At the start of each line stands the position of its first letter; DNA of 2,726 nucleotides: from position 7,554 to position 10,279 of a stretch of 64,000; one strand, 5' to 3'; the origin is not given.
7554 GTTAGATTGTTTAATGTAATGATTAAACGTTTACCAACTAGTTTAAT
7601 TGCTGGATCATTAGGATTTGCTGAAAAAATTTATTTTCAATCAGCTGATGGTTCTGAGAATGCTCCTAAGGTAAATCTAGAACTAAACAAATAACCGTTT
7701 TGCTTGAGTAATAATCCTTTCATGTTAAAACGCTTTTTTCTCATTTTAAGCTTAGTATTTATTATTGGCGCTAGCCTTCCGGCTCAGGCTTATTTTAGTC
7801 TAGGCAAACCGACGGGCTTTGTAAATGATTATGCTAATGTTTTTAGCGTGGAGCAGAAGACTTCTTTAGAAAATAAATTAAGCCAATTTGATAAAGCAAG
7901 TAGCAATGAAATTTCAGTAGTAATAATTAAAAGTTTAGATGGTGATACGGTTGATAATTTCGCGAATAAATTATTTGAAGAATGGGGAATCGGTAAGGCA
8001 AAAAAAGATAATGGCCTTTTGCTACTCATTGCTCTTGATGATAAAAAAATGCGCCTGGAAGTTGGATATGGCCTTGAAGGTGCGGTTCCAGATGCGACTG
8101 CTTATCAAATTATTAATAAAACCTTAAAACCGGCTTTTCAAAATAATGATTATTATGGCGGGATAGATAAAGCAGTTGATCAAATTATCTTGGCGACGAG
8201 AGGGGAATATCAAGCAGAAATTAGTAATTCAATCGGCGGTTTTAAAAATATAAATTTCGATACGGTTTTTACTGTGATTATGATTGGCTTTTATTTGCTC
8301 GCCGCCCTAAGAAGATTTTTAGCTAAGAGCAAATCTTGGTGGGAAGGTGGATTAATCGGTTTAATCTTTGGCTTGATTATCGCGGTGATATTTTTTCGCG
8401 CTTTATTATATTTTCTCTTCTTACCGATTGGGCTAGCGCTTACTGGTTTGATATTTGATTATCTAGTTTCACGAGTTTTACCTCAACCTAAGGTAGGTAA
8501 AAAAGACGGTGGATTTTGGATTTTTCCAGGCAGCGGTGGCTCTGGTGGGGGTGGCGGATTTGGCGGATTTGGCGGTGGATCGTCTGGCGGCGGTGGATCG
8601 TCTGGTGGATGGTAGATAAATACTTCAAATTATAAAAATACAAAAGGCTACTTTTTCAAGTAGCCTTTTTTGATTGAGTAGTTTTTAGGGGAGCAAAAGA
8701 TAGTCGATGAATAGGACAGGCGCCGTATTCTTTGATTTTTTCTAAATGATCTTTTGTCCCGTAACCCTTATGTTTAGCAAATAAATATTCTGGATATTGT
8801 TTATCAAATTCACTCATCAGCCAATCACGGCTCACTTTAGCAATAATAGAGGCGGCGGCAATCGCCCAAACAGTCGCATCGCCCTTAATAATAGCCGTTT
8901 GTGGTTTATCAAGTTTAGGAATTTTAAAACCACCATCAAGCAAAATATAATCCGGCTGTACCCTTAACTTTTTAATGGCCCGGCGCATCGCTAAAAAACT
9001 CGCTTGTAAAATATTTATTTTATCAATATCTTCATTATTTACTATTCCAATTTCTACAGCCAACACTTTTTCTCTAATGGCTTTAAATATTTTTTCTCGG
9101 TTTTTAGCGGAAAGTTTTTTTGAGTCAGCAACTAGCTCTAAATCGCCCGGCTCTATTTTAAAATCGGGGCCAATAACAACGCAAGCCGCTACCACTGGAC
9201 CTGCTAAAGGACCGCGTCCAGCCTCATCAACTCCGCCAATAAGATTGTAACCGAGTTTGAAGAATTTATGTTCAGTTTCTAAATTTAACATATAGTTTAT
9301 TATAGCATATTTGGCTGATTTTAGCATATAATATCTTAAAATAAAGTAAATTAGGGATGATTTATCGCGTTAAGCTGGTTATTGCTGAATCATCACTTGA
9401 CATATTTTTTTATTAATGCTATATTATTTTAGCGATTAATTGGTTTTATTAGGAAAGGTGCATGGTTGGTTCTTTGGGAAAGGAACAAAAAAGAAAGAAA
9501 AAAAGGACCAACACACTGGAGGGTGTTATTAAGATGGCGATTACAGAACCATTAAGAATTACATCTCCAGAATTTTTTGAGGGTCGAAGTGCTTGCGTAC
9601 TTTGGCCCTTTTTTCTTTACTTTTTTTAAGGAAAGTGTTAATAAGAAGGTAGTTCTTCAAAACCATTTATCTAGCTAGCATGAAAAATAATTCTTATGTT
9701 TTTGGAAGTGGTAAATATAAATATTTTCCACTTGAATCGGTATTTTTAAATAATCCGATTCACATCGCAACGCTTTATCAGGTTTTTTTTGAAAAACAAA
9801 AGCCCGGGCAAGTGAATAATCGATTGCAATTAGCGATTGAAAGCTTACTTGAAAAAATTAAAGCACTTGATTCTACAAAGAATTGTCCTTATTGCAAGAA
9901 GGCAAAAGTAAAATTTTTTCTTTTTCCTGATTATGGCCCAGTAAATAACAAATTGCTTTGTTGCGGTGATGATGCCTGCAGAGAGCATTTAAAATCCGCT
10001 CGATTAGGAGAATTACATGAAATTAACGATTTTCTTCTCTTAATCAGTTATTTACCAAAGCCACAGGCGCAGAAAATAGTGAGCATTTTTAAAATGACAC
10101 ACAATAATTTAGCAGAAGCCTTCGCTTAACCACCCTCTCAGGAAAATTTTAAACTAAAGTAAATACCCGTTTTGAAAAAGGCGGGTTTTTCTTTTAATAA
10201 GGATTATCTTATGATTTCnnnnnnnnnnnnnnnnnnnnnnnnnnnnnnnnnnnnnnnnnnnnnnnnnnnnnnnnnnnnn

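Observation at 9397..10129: Orphan consensus promoter, structured ~180-nt unit with small ORF, intrinsic terminator, then a promoter-less Cys-rich ORF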

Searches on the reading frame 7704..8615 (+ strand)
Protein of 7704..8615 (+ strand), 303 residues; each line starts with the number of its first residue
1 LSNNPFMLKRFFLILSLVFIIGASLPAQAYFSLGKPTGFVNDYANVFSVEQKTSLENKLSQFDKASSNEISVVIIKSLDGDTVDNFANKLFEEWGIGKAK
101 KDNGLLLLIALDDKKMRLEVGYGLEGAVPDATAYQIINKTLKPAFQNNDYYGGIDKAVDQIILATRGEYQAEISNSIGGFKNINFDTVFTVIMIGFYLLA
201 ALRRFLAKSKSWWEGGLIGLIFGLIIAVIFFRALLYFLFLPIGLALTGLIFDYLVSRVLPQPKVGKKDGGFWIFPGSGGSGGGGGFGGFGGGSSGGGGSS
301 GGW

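Call 10: search_protein_families(library=pfam, proteins=[window:7704-8615:+], max_evalue=1)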
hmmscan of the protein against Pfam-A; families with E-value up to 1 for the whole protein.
window:7704-8615:+ (303 aa): 2 families
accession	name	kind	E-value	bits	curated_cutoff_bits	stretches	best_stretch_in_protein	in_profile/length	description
PF04536.20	TPM_phosphatase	-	3.6e-43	147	22.1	1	40-162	1-123/125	TPM domain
PF17175.10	MOLO1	-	0.0054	17.4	27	1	47-113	31-121/122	Modulator of levamisole receptor-1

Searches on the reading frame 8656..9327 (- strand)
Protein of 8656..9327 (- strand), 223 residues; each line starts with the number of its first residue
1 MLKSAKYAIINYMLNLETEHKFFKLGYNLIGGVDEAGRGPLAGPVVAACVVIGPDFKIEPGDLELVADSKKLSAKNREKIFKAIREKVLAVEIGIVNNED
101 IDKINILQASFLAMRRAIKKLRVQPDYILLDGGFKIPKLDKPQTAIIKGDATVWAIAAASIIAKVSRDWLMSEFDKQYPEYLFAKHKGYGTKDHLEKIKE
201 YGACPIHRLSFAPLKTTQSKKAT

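Call 10: search_protein_families(library=pfam, proteins=[window:8656-9327:-], max_evalue=1)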
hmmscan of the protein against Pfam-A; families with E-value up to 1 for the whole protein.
window:8656-9327:- (223 aa): 1 family
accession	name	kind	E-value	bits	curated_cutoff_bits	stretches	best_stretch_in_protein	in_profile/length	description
PF01351.25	RNase_HII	-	4.7e-47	160.9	25.8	1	32-212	2-197/199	Ribonuclease HII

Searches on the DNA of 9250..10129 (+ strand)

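Call 5: search_rna_families(source=window, start=9250, end=9750, threshold=evalue, max_evalue=10, show_alignments=3)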
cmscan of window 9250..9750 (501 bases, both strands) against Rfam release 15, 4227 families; matches with E-value up to 10: 1.
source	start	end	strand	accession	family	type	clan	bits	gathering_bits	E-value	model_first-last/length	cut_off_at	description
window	9539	9676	-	RF03096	RAGATH-19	Gene; sRNA;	-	17.9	85.6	2.3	1-141/141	no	RAGATH-19 RNA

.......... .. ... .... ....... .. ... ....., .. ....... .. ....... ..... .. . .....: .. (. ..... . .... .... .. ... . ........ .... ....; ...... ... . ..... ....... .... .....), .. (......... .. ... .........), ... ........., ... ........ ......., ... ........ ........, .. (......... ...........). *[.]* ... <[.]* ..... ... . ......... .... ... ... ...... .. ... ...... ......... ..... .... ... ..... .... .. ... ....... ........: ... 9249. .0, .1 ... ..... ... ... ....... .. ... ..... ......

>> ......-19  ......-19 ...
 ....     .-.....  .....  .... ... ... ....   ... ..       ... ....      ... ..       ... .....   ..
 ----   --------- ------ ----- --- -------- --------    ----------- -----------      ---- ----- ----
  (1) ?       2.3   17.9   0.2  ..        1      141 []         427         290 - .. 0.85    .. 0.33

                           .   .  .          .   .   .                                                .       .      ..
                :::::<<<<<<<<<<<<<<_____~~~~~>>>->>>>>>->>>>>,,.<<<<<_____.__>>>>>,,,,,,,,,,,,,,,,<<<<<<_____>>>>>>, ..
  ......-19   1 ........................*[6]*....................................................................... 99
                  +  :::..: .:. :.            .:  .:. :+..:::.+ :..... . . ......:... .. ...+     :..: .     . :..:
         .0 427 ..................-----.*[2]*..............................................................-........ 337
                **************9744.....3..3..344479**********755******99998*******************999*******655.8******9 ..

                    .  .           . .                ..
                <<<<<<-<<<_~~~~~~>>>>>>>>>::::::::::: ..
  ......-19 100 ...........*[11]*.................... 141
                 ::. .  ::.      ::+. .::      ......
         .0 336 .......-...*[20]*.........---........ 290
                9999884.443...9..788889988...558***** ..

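Call 70: build_rna_model(alignment_id=A6, structure=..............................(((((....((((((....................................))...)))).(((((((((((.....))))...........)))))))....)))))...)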
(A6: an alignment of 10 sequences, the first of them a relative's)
Model R1 built from alignment A6 (10 sequences, 141 columns); structure: as given.
model positions 118; base pairs 22; branch points 1; effective number of sequences 1.59; information 0.591 bits per position. Calibrated on 0.2 Mb of random sequence (short: E-values are rough).
structure used (alignment columns):
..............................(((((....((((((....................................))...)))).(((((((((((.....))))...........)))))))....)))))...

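Call 71: search_with_rna_model(model_id=R1, sources=[window, L015, L004, L019, L022, L023, L055, L057, L001, L013], max_evalue=10, show_alignments=4)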
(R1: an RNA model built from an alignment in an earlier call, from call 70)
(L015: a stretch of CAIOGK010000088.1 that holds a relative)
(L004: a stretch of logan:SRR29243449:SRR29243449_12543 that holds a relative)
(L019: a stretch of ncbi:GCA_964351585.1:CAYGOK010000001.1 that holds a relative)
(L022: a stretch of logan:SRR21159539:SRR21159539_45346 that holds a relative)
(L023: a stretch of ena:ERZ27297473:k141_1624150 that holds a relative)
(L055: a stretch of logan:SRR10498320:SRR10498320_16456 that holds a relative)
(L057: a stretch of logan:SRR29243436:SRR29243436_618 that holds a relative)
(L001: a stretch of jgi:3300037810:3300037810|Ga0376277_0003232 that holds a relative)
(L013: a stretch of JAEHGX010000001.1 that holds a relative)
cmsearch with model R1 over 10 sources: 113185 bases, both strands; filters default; matches with E-value up to 10: 12.
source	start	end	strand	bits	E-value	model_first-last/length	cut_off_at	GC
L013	2724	2842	+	138.5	2.8e-31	1-118/118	no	0.47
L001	3850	3970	+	82.6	1.2e-17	1-118/118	no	0.42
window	14741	14848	+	16.6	0.15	1-118/118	no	0.31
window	26026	26133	+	14.3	0.54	1-118/118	no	0.28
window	9468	9509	+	14.1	0.61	24-70/118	no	0.36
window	50338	50430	+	13.4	0.88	1-118/118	no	0.46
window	26777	26862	+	10.4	4.8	1-118/118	no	0.28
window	25741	25822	+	9.9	6.2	1-118/118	no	0.28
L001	4637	4676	+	9.9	6.4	1-118/118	no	0.32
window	9637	9661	+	9.7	7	1-118/118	no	0.28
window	445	469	-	9.6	7.5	40-64/118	no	0.08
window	50582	50618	+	9.5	7.8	29-65/118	no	0.19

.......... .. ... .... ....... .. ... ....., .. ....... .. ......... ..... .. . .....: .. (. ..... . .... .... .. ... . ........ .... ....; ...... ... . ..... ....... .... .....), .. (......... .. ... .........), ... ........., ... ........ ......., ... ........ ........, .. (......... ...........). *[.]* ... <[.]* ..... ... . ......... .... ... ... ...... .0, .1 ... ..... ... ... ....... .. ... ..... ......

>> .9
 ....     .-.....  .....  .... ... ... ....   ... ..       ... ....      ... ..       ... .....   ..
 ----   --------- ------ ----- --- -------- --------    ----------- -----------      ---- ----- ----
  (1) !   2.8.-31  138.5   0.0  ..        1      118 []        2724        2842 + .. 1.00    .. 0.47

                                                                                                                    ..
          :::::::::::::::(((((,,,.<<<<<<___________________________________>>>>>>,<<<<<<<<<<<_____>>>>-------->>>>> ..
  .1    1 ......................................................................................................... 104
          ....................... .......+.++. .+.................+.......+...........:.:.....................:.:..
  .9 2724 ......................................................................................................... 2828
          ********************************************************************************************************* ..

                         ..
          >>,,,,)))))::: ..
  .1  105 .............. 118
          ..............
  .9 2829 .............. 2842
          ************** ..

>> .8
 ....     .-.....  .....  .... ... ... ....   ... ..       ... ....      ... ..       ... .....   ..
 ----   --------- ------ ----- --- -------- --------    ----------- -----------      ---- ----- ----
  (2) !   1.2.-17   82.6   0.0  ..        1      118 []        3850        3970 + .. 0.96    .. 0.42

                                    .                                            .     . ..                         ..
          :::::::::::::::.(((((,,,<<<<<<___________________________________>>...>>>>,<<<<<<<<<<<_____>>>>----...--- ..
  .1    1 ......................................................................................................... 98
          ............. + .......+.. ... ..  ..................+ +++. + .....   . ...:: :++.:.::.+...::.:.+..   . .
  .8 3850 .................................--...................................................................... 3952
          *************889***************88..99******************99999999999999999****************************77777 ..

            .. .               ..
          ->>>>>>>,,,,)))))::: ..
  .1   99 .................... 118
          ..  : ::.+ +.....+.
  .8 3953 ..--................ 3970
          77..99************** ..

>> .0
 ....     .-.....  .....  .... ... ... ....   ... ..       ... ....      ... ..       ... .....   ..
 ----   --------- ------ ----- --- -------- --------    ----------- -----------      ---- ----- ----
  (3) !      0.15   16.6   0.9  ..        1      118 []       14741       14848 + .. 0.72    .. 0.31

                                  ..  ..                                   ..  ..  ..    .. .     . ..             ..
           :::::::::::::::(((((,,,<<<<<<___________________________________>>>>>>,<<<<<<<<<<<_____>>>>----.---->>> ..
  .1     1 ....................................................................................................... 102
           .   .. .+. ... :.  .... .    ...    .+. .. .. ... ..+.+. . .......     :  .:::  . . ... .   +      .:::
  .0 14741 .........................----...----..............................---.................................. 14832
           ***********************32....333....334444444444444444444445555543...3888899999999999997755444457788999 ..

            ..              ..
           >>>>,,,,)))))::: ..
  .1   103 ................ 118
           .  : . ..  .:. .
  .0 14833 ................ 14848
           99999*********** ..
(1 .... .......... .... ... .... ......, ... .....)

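Call 85: search_rna_families(sources=[L013, L001, L023, L015], threshold=evalue, max_evalue=1)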
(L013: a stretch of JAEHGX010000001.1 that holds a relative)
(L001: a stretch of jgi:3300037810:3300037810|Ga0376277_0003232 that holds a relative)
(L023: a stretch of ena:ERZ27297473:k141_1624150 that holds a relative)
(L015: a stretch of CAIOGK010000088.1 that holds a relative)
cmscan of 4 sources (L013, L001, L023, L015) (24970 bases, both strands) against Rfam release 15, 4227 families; matches with E-value up to 1: 2.
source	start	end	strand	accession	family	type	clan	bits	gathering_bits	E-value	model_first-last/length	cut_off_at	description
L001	3065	3121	-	RF01859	Phe_leader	Cis-reg; leader;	-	27.7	55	0.74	1-125/125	no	Phenylalanine leader peptide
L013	1914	1979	+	RF02621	BSnc120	Gene; sRNA;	-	21.7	114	0.99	1-88/88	no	Brucella sRNA 120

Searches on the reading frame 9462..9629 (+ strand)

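Call 10: search_protein_families(library=pfam, proteins=[window:9462-9629:+], max_evalue=1)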
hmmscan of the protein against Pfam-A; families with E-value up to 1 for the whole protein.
window:9462-9629:+ (55 aa): 0 families

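Call 11: search_protein_families(library=ncbifam, proteins=[window:9462-9629:+], max_evalue=1)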
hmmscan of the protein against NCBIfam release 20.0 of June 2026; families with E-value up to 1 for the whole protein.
window:9462-9629:+ (55 aa): 1 family
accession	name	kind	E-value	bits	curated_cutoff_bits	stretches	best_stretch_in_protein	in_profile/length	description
TIGR02400.1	trehalose_OtsA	equivalog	0.075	11.7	564.85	1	3-53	42-94/456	alpha,alpha-trehalose-phosphate synthase (UDP-forming)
